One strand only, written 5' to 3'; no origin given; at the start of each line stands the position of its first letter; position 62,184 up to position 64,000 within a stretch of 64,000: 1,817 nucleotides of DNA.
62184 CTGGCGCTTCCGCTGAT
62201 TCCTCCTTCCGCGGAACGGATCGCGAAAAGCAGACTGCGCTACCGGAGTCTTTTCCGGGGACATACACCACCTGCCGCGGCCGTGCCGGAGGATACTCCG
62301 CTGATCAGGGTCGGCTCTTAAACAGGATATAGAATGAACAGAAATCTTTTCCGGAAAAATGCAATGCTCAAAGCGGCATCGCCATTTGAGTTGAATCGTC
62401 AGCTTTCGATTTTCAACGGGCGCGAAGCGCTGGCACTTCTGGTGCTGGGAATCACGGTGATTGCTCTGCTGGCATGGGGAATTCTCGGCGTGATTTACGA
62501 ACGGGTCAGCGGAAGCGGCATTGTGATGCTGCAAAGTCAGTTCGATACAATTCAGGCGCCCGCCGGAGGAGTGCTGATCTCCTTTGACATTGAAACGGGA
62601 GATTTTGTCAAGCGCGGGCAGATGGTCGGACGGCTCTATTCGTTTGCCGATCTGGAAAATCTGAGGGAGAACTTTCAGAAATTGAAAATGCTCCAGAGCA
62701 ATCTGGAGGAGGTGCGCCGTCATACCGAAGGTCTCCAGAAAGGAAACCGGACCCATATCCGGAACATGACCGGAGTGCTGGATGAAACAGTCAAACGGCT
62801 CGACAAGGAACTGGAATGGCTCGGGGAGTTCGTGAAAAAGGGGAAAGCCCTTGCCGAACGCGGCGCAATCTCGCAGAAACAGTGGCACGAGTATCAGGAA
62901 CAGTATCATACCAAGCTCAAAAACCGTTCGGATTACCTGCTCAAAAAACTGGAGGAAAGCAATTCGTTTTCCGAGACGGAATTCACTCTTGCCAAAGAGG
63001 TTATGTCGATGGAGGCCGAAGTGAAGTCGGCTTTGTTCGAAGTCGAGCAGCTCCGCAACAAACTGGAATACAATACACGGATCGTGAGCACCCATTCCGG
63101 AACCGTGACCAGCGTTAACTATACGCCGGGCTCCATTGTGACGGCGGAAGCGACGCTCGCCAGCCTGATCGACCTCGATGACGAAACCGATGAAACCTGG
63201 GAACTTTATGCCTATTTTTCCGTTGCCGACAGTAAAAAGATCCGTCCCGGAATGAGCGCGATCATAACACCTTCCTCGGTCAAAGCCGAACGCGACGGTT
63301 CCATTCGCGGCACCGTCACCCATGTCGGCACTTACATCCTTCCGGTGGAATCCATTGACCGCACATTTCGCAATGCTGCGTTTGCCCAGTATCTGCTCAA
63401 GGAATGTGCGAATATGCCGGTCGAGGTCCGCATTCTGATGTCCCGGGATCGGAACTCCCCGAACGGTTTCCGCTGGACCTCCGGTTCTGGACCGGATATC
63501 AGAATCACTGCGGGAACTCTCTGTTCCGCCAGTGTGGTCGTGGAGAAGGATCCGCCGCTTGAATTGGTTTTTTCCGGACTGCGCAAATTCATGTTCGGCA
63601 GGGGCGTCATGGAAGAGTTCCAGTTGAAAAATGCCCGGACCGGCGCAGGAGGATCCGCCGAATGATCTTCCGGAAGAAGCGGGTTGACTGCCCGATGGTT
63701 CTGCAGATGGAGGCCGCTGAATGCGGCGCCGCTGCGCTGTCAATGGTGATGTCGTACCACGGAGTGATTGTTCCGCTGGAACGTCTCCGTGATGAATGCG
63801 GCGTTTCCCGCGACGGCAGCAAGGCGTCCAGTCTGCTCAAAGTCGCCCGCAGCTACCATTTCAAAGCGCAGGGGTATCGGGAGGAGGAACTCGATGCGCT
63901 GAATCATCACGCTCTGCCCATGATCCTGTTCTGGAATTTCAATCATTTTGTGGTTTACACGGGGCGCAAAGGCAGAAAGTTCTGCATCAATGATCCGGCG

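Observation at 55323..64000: Multi-precursor NHLP-leader RiPP cluster with three radical-SAM enzymes, a tandem GNAT and dedicated C39/HlyD export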

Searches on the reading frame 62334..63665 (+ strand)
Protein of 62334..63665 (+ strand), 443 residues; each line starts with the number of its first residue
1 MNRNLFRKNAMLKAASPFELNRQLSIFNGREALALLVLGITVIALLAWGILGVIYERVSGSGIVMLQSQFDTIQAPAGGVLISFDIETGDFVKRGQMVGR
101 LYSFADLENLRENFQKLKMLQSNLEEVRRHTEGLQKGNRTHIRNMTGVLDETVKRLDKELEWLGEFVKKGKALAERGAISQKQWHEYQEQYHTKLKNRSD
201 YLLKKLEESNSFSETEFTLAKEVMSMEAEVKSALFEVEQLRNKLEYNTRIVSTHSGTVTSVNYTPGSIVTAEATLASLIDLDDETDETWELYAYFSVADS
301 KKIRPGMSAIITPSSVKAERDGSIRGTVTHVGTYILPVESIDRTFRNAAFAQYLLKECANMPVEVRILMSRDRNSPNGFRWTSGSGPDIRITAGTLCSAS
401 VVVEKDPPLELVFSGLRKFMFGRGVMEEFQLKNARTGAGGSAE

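Call 3: search_protein_families(library=ncbifam, proteins=[window:62334-63665:+], max_evalue=0.01)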
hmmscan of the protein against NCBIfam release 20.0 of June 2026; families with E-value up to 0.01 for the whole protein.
window:62334-63665:+ (443 aa): 14 families
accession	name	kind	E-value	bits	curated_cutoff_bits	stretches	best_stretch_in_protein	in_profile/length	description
TIGR03794.1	NHLM_micro_HlyD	equivalog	3.9e-139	464.2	156.2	1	13-418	1-421/421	NHLP bacteriocin system secretion protein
TIGR01843.1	type_I_hlyD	subfamily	6.5e-21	74.8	208.65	2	34-244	7-218/422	HlyD family type I secretion periplasmic adaptor subunit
NF007785.0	PRK10476.1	equivalog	2e-13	49.9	376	1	44-340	22-293/347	multidrug transporter subunit MdtN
TIGR01730.1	RND_mfp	subfamily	4.7e-11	42.2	94.9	1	164-283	45-170/322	efflux RND transporter periplasmic adaptor subunit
TIGR02971.1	heterocyst_DevB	subfamily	3.8e-10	39.7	129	1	86-335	32-282/327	ABC exporter membrane fusion protein, DevB family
TIGR00999.1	8a0102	subfamily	6.1e-09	35.4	319.3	1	164-332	1-168/271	CzcB/NccB family metal efflux transporter periplasmic adaptor subunit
TIGR00998.1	8a0101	subfamily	2.1e-08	33.5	390.8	1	41-312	15-264/334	EmrA/EmrK family multidrug efflux transporter periplasmic adaptor subunit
NF002939.0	PRK03598.1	equivalog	9.4e-07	28.3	393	1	77-315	51-267/332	secretion protein HlyD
NF007850.1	PRK10559.1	equivalog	0.0001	21.5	400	0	237-331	136-222/303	p-hydroxybenzoic acid efflux pump subunit AaeA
NF045904.1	RND-peri-MexE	equivalog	0.0015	17.5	714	1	204-297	128-215/390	multidrug efflux RND transporter periplasmic adaptor subunit MexE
TIGR01000.1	bacteriocin_acc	subfamily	0.0039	16.1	258.85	0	58-138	48-128/457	bacteriocin secretion accessory protein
NF008606.0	PRK11578.1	equivalog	0.0047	16.1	342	0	222-312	159-246/371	macrolide transporter subunit MacA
TIGR02168.1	SMC_prok_B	equivalog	0.0071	14.1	567.35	1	110-258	241-507/1181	chromosome segregation protein SMC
NF005457.0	PRK07051.1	equivalog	0.0075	16.4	87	0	62-100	39-77/80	acetyl-CoA carboxylase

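Call 4: search_protein_families(library=pfam, proteins=[window:62334-63665:+], max_evalue=0.01)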
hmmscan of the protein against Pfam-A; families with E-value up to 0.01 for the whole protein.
window:62334-63665:+ (443 aa): 3 families
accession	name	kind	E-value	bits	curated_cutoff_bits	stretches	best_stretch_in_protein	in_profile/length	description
PF16576.10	HlyD_D23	-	7.6e-11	42.1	30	1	162-332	37-185/214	Barrel-sandwich domain of CusB or HlyD membrane-fusion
PF13437.12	HlyD_3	-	1.5e-10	42.2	22.2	1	250-333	2-78/106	HlyD family secretion protein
PF01551.29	Peptidase_M23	-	0.0092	16.6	28.7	0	81-102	52-73/96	Peptidase family M23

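Call 5: find_encoding_contigs(protein=window:62334-63665:+, flank=10000, max_places=6)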
Protein window:62334-63665:+ (443 aa): 2 contigs read that carry it; 2 places shown.
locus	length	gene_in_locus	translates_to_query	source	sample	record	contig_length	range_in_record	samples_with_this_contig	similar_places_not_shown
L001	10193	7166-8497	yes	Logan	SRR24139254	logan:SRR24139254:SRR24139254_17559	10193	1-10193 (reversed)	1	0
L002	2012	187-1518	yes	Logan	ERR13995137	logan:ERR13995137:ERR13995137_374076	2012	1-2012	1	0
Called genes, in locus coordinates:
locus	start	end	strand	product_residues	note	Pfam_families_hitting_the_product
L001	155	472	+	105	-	-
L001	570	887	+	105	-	PF14407:Frankia_peptide (faint)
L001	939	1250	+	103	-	-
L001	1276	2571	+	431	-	PF04055:Radical_SAM, PF13353:Fer4_12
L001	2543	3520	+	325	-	PF00583:Acetyltransf_1, PF13673:Acetyltransf_10 (faint), PF13508:Acetyltransf_7, PF14542:Acetyltransf_CG (faint)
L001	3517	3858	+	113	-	-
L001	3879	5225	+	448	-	-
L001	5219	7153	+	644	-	PF04055:Radical_SAM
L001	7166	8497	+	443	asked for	PF25919:BSH_CusB (faint)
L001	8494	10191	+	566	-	?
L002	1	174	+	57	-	?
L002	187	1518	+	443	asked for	PF25919:BSH_CusB (faint)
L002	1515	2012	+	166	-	?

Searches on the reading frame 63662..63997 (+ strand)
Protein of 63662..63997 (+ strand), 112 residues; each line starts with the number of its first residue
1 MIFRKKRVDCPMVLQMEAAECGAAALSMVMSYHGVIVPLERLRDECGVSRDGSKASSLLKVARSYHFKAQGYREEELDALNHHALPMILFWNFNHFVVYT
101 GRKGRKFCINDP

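Call 3: search_protein_families(library=ncbifam, proteins=[window:63662-63997:+], max_evalue=0.01)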
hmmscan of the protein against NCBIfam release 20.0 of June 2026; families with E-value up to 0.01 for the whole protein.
window:63662-63997:+ (112 aa): 5 families
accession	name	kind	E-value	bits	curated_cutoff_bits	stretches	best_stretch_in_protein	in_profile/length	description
TIGR03796.1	NHLM_micro_ABC1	equivalog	2.8e-50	171.3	853.3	1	10-112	2-103/710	NHLP family bacteriocin export ABC transporter peptidase/permease/ATPase subunit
TIGR01193.1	bacteriocin_ABC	subfamily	7.6e-07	28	523.85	1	15-111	1-102/708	peptide cleavage/export ABC transporter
NF033920.0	C39_PA2778_fam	equivalog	0.00083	18.8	150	1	17-88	11-85/255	PA2778 family cysteine peptidase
NF045998.1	cleave_ABC_plasm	equivalog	0.0014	17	500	1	15-112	2-105/673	Mbov_0121 family peptidase domain-containing ABC transporter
TIGR01846.1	type_I_sec_HlyB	subfamily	0.0015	16.9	725.55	1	24-110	3-87/694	type I secretion system permease/ATPase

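Call 4: search_protein_families(library=pfam, proteins=[window:63662-63997:+], max_evalue=0.01)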
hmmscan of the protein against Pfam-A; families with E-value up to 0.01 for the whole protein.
window:63662-63997:+ (112 aa): 2 families
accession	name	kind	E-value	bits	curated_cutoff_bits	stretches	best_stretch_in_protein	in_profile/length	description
PF03412.21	Peptidase_C39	-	7.2e-28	97.5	22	1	11-112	3-105/133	Peptidase C39 family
PF13529.12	Peptidase_C39_2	-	0.0011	20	24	0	10-62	3-74/143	Peptidase_C39 like family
